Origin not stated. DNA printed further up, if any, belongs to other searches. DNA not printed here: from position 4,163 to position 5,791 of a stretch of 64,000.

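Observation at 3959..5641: RNPP/Rgg-like HTH-TPR regulator with a divergent 53-aa signal-peptide ORF: candidate peptide quorum-sensing pair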

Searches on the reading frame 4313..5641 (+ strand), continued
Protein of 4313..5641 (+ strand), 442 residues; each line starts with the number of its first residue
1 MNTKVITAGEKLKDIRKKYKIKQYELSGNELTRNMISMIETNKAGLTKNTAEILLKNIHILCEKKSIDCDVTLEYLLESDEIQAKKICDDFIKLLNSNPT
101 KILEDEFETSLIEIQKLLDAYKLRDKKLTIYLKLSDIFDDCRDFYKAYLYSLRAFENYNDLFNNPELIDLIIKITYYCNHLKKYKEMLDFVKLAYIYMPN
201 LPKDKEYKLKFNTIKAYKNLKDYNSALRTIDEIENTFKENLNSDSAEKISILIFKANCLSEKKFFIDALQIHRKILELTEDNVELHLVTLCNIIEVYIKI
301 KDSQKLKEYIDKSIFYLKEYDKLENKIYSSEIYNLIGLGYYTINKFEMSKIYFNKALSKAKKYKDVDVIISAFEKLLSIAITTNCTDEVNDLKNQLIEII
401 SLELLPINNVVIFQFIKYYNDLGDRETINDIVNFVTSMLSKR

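Call 68: find_encoding_contigs(protein=P0028, flank=7000, max_places=1)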
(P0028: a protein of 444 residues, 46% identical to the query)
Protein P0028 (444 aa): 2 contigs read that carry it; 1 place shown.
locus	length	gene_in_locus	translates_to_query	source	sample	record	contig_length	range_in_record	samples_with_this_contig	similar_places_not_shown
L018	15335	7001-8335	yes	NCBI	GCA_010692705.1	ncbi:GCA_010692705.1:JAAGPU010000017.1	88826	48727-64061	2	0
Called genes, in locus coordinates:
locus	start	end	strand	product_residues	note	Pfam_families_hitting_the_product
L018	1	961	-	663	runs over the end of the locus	PF02743:dCache_1, PF22673:MCP-like_PDC_1, PF00015:MCPsignal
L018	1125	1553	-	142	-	PF06271:RDD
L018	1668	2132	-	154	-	PF13302:Acetyltransf_3, PF13420:Acetyltransf_4, PF00583:Acetyltransf_1, PF13508:Acetyltransf_7, PF08445:FR47 (faint)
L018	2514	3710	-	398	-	PF00082:Peptidase_S8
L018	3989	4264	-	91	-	PF08765:Mor (faint)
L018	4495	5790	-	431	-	PF05977:MFS_3, PF07690:MFS_1, PF13347:MFS_2 (weak)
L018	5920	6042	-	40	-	-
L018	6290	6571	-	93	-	PF00675:Peptidase_M16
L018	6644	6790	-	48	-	-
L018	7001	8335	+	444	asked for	PF00515:TPR_1 (faint), PF07719:TPR_2 (faint), PF13181:TPR_8 (faint)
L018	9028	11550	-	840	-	PF00690:Cation_ATPase_N, PF00122:E1-E2_ATPase, PF00702:Hydrolase, PF13246:Cation_ATPase, PF00689:Cation_ATPase_C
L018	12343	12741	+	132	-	PF19776:DUF6262 (faint)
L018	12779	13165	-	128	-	PF08349:DUF1722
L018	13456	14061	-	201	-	PF09997:DUF2238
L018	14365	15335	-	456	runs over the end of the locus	PF01554:MatE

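Call 69: find_encoding_contigs(protein=P0036, flank=7000, max_places=1)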
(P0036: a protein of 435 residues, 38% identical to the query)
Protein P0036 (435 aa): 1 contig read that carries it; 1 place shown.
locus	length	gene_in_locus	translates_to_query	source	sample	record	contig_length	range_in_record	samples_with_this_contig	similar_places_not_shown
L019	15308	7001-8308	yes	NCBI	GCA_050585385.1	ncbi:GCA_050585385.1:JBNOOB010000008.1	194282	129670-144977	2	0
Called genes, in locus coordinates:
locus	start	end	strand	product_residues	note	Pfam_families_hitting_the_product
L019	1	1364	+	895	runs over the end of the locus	PF02901:PFL-like, PF01228:Gly_radical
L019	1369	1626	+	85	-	PF18671:4HPAD_g_N, PF18524:HPIP_like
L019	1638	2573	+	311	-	PF13353:Fer4_12 (weak), PF04055:Radical_SAM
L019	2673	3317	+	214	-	PF00027:cNMP_binding, PF13545:HTH_Crp_2 (weak)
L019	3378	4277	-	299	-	PF01266:DAO (faint), PF07992:Pyr_redox_2, PF13738:Pyr_redox_3 (faint)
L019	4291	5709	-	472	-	PF01266:DAO, PF07992:Pyr_redox_2 (faint), PF13738:Pyr_redox_3 (faint), PF04324:Fer2_BFD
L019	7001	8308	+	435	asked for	PF13424:TPR_12 (faint)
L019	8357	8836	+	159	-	PF00515:TPR_1 (weak), PF07719:TPR_2 (faint)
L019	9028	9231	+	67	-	-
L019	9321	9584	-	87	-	-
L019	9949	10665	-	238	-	PF19845:DUF6320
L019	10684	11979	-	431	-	-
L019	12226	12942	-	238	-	PF19845:DUF6320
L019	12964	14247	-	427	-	-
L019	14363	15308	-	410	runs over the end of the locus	PF02073:Peptidase_M29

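Call 70: find_encoding_contigs(protein=P0033, flank=7000, max_places=1)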
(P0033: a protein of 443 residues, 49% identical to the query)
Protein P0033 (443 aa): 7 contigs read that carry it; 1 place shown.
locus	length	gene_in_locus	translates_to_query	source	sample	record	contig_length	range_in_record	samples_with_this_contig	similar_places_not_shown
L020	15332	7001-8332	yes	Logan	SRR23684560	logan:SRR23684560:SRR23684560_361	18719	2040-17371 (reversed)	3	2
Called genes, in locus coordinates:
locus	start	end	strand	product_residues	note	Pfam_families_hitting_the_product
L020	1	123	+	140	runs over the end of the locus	-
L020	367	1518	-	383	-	PF13524:Glyco_trans_1_2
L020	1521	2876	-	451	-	PF04055:Radical_SAM, PF13353:Fer4_12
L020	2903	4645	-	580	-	PF00664:ABC_membrane, PF00005:ABC_tran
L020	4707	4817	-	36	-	-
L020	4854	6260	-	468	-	PF04055:Radical_SAM, PF13353:Fer4_12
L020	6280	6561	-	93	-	PF05402:PqqD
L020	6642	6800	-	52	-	-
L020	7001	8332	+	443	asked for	-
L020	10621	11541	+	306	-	-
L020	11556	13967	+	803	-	PF04471:Mrr_cat (faint), PF20720:nSTAND3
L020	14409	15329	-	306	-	PF04754:Transposase_31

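Call 71: find_encoding_contigs(protein=P0039, flank=7000, max_places=1)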
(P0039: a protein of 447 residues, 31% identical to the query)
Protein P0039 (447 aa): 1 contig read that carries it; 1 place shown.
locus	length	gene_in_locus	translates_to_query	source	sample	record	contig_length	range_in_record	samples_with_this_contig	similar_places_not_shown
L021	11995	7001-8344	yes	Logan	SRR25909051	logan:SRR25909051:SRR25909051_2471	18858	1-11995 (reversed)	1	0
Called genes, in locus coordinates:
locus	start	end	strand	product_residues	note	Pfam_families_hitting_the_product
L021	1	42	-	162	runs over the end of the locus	PF01842:ACT, PF22629:ACT_AHAS_ss, PF13710:ACT_5, PF10369:ALS_ss_C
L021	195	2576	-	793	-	PF20437:LonC_helical, PF13654:AAA_32, PF20436:LonB_AAA-LID, PF05362:Lon_C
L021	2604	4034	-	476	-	-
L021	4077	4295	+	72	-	-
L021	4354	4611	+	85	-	PF01906:YbjQ_1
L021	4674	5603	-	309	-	PF12146:Hydrolase_4, PF00561:Abhydrolase_1, PF12697:Abhydrolase_6 (weak)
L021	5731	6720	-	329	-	PF01113:DapB_N (faint), PF16654:DAPDH_C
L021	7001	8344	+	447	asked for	PF12844:HTH_19 (weak)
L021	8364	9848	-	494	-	PF01336:tRNA_anti-codon, PF00152:tRNA-synt_2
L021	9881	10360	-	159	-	PF03449:GreA_GreB_N, PF01272:GreA_GreB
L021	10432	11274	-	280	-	-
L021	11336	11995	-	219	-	?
